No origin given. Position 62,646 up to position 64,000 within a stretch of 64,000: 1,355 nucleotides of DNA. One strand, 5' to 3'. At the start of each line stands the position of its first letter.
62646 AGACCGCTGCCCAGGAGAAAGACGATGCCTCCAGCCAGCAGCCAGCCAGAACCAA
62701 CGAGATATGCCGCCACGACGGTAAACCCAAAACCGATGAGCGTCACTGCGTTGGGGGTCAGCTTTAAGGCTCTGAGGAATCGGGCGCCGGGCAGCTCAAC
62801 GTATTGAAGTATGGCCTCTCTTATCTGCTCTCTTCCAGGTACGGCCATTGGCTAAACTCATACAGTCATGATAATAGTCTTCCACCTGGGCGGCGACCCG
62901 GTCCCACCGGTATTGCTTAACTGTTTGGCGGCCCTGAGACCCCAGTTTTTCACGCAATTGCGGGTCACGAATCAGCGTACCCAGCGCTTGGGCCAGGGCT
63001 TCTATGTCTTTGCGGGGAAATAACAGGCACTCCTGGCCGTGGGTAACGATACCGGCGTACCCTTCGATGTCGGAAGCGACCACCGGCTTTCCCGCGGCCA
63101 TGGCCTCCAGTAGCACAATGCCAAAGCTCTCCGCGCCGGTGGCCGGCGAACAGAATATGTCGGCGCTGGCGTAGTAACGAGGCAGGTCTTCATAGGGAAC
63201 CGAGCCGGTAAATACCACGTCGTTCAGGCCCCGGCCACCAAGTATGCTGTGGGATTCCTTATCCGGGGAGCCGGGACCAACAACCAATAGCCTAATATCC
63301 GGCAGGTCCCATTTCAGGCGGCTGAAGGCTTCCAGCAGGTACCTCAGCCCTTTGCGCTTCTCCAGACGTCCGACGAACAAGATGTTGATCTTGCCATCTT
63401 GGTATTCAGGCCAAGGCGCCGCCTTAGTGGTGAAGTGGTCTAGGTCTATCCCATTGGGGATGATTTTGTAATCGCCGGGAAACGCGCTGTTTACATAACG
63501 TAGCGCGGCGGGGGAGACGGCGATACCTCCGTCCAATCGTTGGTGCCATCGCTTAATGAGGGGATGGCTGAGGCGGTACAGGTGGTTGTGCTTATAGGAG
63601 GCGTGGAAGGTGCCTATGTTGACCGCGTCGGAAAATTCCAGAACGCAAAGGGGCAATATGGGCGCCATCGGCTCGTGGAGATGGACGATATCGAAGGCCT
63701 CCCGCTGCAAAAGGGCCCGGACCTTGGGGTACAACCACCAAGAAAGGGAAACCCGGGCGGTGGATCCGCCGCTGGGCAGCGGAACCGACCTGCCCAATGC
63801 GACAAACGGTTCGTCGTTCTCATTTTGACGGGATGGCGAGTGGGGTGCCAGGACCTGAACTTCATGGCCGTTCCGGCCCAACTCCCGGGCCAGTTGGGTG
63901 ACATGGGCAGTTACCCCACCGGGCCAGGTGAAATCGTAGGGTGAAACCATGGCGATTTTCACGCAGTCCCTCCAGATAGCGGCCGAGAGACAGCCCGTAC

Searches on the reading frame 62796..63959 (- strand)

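Call 88: search_protein_families(library=pfam, proteins=[window:62796-63959:-], max_evalue=0.001)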
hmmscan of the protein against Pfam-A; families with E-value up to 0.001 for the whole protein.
window:62796-63959:- (387 aa): 6 families
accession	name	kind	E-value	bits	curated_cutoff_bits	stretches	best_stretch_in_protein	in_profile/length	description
PF00534.26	Glycos_transf_1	-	7.3e-43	146.5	26.4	1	188-345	13-171/172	Glycosyl transferases group 1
PF13692.12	Glyco_trans_1_4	-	5e-39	134.3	27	1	192-332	3-142/142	Glycosyl transferases group 1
PF13439.12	Glyco_transf_4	-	2.6e-30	106.1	28.5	1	13-174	1-169/170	Glycosyltransferase Family 4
PF13524.12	Glyco_trans_1_2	-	2.8e-15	57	25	1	206-360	3-143/144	Glycosyl transferase-like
PF13579.12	Glyco_trans_4_4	-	2.6e-14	54.3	29.7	1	14-170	1-158/158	Glycosyl transferase 4-like domain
PF20706.3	GT4-conflict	-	5.2e-10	39.3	26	1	182-358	193-384/385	Family 4 Glycosyltransferase in conflict systems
